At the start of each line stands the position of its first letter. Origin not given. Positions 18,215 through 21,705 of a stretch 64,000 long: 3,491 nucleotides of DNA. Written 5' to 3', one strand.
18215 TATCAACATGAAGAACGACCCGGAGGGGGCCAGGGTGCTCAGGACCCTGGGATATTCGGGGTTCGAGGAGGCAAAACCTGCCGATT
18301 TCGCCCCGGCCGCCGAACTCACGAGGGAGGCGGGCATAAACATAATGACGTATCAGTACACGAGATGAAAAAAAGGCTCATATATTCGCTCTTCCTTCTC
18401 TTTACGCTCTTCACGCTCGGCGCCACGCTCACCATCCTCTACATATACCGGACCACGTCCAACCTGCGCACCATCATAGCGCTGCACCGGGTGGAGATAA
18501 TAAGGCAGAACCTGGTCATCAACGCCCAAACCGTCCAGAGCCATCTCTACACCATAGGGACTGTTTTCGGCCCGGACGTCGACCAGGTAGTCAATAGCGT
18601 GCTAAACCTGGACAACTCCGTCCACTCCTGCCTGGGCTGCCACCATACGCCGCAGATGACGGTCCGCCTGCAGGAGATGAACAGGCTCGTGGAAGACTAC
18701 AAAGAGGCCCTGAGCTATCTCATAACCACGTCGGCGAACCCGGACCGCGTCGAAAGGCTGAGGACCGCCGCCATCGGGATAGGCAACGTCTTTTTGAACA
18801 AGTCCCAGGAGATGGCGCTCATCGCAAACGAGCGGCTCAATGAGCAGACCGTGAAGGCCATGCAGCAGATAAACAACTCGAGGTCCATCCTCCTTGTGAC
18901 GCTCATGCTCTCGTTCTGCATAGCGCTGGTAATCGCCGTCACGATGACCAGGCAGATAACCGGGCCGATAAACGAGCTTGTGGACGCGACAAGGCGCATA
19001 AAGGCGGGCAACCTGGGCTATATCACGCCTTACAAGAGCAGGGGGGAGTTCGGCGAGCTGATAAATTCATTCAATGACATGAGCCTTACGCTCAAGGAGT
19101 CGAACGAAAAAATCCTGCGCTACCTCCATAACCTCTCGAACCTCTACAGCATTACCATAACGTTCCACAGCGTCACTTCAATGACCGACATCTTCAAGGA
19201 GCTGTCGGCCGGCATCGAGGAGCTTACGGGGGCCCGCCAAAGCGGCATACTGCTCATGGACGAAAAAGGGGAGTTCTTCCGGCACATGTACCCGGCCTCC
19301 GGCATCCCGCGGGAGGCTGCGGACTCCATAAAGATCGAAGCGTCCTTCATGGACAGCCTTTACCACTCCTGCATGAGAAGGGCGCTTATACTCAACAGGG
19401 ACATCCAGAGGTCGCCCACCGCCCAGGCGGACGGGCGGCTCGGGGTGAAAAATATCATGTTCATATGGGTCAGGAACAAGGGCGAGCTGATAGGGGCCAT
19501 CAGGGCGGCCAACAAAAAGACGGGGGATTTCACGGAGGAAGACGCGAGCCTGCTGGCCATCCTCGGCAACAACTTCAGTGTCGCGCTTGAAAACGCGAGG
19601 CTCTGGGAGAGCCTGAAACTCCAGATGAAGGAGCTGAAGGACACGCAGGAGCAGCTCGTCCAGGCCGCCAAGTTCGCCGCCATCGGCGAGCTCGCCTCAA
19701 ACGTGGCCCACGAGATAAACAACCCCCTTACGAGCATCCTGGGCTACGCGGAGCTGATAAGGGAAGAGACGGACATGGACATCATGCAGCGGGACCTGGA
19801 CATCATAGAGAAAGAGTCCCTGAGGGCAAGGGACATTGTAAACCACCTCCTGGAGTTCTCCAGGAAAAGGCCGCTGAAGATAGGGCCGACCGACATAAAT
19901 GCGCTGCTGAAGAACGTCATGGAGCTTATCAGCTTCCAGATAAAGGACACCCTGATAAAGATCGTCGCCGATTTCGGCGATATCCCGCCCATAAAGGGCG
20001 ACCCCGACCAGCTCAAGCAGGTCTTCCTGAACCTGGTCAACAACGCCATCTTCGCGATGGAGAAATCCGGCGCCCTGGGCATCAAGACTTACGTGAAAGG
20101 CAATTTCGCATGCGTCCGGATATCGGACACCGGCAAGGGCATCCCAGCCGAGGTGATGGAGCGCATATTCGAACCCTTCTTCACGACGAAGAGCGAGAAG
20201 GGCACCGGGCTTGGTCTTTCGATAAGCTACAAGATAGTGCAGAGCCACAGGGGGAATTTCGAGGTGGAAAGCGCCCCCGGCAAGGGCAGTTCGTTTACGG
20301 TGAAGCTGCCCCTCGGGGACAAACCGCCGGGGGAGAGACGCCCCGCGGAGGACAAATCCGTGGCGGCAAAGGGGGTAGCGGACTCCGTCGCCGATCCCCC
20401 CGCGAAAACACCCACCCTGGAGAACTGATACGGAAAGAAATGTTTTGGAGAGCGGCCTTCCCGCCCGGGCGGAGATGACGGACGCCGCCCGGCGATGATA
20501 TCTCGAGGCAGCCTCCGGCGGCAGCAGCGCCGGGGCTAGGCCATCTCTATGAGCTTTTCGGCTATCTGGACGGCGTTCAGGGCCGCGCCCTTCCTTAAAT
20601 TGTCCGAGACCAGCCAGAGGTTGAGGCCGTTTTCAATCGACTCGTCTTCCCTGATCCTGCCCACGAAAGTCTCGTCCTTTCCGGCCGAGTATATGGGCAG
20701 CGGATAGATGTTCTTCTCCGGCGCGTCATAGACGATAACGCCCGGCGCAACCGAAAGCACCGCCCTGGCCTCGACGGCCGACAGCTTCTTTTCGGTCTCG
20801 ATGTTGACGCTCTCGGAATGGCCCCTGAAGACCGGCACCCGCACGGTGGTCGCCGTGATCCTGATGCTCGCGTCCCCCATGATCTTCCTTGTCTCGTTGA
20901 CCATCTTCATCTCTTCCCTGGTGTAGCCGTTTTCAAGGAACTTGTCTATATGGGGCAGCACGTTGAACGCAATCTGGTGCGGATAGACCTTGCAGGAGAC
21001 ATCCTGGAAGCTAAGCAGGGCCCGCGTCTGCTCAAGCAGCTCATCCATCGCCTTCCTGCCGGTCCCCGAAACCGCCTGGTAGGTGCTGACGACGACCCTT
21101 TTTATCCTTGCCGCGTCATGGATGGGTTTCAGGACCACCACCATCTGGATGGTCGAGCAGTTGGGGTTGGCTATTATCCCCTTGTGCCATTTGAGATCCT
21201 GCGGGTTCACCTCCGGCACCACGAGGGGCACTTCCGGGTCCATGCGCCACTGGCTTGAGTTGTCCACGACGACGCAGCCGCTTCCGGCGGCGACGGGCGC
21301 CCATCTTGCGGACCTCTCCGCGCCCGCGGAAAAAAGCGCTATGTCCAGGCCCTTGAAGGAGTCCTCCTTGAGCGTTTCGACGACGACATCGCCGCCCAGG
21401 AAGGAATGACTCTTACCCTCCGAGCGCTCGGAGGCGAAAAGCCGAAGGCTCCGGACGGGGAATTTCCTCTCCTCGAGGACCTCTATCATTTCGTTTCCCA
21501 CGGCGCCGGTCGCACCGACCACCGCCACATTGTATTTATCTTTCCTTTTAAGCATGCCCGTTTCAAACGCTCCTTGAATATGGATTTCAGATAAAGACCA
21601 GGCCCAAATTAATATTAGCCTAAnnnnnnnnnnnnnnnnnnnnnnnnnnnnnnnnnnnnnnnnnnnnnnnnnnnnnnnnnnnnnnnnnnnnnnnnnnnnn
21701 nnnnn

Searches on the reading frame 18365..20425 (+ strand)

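Call 22: search_protein_families(library=pfam, proteins=[window:18365-20425:+], max_evalue=0.00001)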
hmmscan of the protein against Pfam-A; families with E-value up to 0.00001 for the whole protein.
window:18365-20425:+ (687 aa): 4 families
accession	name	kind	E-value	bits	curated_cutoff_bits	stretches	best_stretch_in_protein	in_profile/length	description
PF02518.31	HATPase_c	-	1.9e-27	96.3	26.4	1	545-650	1-109/111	Histidine kinase-, DNA gyrase B-, and HSP90-like ATPase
PF00512.31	HisKA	-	2.6e-17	63.1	26.9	1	441-501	3-63/66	His Kinase A (phospho-acceptor) domain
PF00672.30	HAMP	-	5.5e-12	46.2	25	1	194-244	2-52/53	HAMP domain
PF13185.12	GAF_2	-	4.4e-09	37.1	28.6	1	271-409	2-136/136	GAF domain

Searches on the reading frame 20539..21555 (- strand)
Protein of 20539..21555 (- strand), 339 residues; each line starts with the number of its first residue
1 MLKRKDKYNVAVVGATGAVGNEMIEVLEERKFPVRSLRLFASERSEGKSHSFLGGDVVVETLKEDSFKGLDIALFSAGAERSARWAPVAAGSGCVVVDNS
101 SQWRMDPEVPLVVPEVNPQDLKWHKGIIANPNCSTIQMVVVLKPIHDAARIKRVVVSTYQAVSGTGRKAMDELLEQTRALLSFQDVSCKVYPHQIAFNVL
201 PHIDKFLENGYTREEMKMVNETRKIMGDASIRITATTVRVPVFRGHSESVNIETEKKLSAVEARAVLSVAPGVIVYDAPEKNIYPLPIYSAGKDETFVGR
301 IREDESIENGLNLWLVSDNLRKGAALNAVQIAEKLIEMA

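Call 22: search_protein_families(library=pfam, proteins=[window:20539-21555:-], max_evalue=0.00001)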
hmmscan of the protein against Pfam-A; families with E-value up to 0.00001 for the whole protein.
window:20539-21555:- (339 aa): 2 families
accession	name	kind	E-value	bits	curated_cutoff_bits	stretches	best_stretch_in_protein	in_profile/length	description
PF02774.23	Semialdhyde_dhC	-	6.6e-59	199.6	26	1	142-322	1-184/184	Semialdehyde dehydrogenase, dimerisation domain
PF01118.30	Semialdhyde_dh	-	4e-36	124.5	26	1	9-122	1-119/121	Semialdehyde dehydrogenase, NAD binding domain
